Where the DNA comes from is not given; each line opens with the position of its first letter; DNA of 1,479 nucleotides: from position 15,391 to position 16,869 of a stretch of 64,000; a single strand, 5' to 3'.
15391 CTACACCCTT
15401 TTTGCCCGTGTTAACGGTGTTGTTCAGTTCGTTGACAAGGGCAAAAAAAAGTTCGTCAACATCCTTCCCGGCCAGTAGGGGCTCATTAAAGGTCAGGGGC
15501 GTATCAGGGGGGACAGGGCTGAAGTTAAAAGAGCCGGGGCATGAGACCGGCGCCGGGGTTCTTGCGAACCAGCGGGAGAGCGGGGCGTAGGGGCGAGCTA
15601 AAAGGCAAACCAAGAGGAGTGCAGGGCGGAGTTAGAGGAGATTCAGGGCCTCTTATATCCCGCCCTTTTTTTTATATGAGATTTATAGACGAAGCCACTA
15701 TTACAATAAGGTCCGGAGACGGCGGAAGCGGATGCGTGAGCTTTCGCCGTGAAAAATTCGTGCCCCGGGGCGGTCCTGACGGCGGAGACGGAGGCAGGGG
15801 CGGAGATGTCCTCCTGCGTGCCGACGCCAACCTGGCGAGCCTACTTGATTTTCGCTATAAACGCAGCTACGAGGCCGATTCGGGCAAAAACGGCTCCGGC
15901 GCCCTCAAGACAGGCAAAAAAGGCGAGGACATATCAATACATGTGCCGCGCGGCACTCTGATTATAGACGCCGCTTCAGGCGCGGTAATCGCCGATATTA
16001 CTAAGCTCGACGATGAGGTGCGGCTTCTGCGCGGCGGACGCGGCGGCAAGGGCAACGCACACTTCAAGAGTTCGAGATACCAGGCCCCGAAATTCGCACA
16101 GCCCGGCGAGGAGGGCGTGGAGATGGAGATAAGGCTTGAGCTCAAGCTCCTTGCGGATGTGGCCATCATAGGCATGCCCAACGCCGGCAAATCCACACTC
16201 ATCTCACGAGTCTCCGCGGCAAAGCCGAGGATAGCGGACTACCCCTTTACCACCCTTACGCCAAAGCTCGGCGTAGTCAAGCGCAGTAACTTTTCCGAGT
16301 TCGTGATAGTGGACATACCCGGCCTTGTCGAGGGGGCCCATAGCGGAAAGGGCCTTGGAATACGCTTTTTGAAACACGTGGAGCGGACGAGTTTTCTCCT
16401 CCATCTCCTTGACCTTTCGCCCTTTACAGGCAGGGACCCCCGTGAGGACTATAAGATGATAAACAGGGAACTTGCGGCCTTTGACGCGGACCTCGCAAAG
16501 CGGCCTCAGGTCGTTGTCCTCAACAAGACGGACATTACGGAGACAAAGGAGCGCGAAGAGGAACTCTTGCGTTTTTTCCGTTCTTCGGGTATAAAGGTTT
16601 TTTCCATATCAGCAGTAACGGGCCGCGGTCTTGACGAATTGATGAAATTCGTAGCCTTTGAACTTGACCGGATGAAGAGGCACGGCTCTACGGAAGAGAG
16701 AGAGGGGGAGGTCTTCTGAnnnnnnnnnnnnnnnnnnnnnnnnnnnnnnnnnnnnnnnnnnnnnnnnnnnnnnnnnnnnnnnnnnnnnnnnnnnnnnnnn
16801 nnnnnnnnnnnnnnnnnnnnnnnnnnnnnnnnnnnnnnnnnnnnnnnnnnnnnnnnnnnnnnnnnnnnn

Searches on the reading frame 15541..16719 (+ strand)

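Call 43: search_protein_families(library=pfam, proteins=[window:15541-16719:+], max_evalue=0.000001)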
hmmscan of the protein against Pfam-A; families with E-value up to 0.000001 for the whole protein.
window:15541-16719:+ (392 aa): 4 families
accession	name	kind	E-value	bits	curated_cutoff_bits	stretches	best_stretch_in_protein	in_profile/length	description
PF01018.28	GTP1_OBG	-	3.9e-61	205.6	27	1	49-203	1-155/155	GTP1/OBG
PF01926.29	MMR_HSR1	-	2.1e-25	89.4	21.9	1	206-329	1-113/113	50S ribosome-binding GTPase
PF02421.24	FeoB_N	-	4.4e-14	52.7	27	1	206-262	2-57/156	Ferrous iron transport protein B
PF03193.22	RsgA_GTPase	-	7.2e-07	29.6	30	0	300-371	35-104/174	RsgA GTPase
